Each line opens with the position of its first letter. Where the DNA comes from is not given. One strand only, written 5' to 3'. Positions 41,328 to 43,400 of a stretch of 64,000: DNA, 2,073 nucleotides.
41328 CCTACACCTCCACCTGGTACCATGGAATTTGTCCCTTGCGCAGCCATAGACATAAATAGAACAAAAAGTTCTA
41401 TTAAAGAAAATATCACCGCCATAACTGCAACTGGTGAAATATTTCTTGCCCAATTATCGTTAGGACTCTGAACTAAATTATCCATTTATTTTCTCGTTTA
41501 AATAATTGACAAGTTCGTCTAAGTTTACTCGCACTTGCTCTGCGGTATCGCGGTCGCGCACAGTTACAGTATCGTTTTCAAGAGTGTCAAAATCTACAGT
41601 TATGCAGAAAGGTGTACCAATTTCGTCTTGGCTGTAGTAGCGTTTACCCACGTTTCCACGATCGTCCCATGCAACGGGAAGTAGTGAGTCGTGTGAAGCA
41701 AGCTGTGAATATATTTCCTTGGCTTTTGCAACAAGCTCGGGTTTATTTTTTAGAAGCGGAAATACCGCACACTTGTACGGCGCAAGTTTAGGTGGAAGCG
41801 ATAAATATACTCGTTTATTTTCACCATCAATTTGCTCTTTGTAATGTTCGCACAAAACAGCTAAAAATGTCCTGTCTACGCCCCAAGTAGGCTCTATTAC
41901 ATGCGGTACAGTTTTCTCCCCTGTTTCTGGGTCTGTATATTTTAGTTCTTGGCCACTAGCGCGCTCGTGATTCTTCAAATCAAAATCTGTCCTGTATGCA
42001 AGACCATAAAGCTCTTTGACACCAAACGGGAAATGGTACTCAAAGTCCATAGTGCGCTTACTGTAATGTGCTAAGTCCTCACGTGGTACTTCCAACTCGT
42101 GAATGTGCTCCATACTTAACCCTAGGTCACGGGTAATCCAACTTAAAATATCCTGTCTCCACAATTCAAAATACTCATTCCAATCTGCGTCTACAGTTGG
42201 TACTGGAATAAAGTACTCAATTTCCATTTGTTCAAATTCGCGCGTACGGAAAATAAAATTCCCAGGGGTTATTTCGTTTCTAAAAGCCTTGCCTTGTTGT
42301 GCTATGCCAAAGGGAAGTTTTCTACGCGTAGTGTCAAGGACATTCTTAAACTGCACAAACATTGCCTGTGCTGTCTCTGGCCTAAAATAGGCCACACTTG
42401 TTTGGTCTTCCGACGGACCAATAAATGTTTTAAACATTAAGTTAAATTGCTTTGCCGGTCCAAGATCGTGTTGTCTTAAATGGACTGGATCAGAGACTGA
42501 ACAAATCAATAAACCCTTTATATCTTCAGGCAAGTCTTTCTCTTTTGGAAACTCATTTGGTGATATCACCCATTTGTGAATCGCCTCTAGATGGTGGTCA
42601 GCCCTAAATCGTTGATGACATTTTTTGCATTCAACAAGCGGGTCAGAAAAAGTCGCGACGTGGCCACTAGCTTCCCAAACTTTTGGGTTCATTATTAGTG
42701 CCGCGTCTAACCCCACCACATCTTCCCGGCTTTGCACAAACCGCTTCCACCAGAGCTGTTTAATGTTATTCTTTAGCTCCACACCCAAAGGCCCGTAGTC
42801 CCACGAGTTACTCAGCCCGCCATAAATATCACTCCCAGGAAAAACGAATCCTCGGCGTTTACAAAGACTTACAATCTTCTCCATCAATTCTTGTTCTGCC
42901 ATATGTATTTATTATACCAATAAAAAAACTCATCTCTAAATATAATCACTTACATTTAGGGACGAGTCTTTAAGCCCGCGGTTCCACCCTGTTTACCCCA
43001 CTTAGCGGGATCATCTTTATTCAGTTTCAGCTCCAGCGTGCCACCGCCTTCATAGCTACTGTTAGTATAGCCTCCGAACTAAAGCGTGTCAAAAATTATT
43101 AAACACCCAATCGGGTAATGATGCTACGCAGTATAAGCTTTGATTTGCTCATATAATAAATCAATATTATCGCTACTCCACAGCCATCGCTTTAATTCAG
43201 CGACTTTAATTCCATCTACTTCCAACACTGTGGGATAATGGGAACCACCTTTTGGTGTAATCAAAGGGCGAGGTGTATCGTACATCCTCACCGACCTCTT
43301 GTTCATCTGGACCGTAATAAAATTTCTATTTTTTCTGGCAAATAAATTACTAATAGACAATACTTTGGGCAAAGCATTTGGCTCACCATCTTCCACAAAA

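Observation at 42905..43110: Glycine T-box riboswitch in front of an alpha2-type glyS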

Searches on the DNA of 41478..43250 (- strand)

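Call 4: search_rna_families(source=window, start=42850, end=43250, threshold=evalue, max_evalue=10, show_alignments=5)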
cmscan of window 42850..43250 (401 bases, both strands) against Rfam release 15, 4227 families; matches with E-value up to 10: 6.
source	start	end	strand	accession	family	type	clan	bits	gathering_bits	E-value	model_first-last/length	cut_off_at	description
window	42955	43062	-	RF00230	T-box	Cis-reg; leader;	-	41.1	93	7e-08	1-219/219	no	T-box leader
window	42922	42976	-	RF03948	mir-5045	Gene; miRNA;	-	24.6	80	0.0084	1-57/57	no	mir-5045 microRNA precursor family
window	42870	42968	+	RF02822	Srn266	Gene; sRNA;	-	20.4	63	0.57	1-112/112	no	Streptococcus RNA 266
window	42924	42971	+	RF03722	MIR4378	Gene; miRNA;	-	14.5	90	9.3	1-91/91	no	MIR4378 microRNA precursor family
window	42922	42970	-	RF03530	bglG-cis-reg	Cis-reg;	-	14.4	80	6.9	56-118/137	no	cis-regulatory element of the bglG/LicT operon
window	43099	43208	-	RF01295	SCARNA7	Gene; snRNA; snoRNA; scaRNA;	-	8.8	65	4.1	1-330/330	no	Small Cajal body-specific RNA 7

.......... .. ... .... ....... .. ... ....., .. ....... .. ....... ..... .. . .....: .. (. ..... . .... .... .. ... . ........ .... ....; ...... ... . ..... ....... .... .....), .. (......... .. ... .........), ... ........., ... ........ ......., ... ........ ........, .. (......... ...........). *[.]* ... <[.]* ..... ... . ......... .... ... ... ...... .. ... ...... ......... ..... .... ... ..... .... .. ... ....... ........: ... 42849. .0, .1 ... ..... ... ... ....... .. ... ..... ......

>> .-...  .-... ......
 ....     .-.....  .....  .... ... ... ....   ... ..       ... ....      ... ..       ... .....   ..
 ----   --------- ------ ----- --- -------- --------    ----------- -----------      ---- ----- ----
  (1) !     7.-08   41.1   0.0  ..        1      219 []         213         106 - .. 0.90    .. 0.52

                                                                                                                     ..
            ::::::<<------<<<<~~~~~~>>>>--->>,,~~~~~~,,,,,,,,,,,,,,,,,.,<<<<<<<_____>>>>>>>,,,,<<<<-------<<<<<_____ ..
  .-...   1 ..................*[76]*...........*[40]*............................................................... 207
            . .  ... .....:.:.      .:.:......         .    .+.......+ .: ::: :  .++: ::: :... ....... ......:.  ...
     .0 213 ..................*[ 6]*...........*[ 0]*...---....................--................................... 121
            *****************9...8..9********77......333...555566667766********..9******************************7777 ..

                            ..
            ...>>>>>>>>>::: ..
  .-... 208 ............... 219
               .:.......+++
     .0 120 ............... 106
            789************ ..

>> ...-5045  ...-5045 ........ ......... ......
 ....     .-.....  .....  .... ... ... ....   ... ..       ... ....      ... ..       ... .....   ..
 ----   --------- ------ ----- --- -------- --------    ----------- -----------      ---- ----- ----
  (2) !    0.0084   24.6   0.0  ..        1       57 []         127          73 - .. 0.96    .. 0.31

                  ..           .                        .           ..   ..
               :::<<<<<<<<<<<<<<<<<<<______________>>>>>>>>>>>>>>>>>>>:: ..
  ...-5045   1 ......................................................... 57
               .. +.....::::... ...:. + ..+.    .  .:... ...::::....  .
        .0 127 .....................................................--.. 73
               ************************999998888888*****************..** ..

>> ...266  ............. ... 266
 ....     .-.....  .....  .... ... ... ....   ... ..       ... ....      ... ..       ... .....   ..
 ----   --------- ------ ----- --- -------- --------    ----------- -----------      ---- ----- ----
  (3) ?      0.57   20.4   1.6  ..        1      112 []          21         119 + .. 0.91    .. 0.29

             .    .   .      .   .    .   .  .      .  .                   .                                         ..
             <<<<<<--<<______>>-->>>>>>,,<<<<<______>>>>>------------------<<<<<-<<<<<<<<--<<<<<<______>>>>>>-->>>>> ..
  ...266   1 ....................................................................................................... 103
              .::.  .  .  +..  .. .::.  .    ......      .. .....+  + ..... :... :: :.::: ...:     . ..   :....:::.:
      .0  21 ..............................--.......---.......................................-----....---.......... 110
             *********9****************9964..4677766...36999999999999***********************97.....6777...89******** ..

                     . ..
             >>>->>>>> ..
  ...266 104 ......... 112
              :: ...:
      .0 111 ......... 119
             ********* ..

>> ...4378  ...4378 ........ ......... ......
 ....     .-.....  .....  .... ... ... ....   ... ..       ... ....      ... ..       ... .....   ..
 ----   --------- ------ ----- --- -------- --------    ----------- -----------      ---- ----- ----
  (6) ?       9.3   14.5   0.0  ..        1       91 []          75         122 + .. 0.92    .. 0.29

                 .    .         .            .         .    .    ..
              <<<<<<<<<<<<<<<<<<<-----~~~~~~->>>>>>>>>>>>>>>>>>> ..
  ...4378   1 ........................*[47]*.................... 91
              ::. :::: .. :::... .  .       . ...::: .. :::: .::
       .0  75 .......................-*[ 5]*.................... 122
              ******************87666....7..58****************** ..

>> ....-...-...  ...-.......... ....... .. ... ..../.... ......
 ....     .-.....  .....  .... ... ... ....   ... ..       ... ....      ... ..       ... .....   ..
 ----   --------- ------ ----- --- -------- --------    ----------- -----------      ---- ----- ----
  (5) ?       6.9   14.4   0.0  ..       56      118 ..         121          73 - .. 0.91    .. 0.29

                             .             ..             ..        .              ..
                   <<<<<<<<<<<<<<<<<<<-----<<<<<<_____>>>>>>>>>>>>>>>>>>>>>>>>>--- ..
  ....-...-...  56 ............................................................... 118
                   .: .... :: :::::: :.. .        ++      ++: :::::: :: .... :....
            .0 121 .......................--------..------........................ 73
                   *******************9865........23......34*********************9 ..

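Call 40: build_rna_model(alignment_id=A1)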
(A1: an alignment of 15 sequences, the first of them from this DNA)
Model R1 built from alignment A1 (15 sequences, 126 columns); structure: RNAalifold consensus.
model positions 103; base pairs 16; branch points 1; effective number of sequences 3.68; information 0.59 bits per position. Calibrated on 0.2 Mb of random sequence (short: E-values are rough).
structure used (alignment columns):
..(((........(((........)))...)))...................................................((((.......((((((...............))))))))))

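Call 41: search_with_rna_model(model_id=R1, sources=[window, L001, L002, L003, L004, L005, L006, L007, L008, L009, L010, L011, L012, L013, L014, L015, L016, L017, L018, L019, L020, L021, L022, L023, L024, L025, L026, L027, L028, L029, L030, L031, L032, L033, L034, L035, L036, L037, L038, L039, L040, L041, L042, L043, L044, L045, L046, L047, L048, L049, L050, L051, L052, L053, L054, L055, L056, L057, L058, L059, L060, L061, L062, L063, L064, L065, L066, L067, L068, L069, L070, L071, L072, L073, L074, L075, L076, L077, L078, L079, L080], max_evalue=1)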
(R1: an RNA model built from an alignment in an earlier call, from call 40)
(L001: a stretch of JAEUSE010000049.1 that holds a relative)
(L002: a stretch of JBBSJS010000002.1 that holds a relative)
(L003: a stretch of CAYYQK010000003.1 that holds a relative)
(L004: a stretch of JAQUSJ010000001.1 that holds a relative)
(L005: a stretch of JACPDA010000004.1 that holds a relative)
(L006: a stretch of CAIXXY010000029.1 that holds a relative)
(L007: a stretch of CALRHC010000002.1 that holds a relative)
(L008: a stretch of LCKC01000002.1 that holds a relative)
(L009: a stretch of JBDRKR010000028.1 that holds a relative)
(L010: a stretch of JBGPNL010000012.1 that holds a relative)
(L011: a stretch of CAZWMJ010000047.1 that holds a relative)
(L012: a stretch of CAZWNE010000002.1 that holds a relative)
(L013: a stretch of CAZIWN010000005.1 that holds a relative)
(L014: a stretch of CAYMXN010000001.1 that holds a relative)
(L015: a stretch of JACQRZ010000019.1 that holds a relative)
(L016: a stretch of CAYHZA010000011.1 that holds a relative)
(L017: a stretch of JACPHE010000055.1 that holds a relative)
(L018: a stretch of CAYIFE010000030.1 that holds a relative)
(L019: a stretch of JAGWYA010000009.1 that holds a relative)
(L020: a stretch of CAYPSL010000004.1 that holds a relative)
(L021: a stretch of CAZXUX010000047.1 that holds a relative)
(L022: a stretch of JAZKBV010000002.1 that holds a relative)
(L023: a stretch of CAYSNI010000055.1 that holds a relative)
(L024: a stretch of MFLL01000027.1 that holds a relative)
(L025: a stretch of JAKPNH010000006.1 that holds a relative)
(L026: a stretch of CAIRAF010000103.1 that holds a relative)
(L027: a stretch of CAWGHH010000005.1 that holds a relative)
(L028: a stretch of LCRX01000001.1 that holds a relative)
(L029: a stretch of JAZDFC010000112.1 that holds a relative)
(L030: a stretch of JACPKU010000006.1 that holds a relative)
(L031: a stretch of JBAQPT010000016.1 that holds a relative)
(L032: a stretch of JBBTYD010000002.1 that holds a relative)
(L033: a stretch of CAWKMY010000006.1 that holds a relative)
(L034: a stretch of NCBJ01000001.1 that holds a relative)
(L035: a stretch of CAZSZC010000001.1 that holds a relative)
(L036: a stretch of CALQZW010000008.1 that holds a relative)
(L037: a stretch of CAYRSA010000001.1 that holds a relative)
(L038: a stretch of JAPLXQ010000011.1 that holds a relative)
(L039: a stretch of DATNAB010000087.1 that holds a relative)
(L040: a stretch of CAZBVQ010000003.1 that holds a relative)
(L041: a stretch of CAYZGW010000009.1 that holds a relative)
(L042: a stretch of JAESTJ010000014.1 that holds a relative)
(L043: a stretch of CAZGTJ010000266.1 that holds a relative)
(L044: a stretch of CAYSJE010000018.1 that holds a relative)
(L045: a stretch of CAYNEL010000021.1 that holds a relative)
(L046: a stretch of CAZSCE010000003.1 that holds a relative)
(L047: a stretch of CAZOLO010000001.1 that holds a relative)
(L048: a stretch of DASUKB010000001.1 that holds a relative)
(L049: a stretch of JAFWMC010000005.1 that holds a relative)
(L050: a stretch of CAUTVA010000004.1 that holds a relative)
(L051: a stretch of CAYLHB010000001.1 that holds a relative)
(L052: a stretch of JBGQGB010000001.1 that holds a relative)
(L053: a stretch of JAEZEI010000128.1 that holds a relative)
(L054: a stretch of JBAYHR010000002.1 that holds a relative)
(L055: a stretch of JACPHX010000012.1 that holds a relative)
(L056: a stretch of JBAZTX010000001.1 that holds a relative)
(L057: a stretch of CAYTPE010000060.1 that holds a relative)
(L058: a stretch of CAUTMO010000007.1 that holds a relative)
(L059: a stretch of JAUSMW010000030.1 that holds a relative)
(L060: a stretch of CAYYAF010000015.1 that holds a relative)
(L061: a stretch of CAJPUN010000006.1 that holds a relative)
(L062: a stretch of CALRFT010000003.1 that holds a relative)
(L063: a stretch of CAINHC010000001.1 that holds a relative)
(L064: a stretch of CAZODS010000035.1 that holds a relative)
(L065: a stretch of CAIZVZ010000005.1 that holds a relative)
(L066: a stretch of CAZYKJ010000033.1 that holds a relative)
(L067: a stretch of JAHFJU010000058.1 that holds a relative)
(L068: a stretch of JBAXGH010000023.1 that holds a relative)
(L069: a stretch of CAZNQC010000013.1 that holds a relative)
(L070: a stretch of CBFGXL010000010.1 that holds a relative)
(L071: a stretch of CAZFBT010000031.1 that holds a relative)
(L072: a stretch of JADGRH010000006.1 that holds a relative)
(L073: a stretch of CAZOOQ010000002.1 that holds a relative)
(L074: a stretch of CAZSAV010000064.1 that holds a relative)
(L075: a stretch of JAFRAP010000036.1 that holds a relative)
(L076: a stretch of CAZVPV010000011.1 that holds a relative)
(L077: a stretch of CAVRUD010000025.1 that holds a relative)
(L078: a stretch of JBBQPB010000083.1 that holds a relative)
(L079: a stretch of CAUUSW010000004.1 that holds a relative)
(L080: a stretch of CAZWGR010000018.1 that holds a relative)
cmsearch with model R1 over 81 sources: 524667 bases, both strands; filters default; matches with E-value up to 1: 4.
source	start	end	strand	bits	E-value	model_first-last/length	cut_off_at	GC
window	42958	43059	-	85.1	6.3e-24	1-103/103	no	0.54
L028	2279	2395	+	46.4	5.5e-12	1-103/103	no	0.66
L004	4857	4948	+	14.3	0.042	1-103/103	no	0.41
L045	129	192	+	10.6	0.6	1-103/103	no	0.64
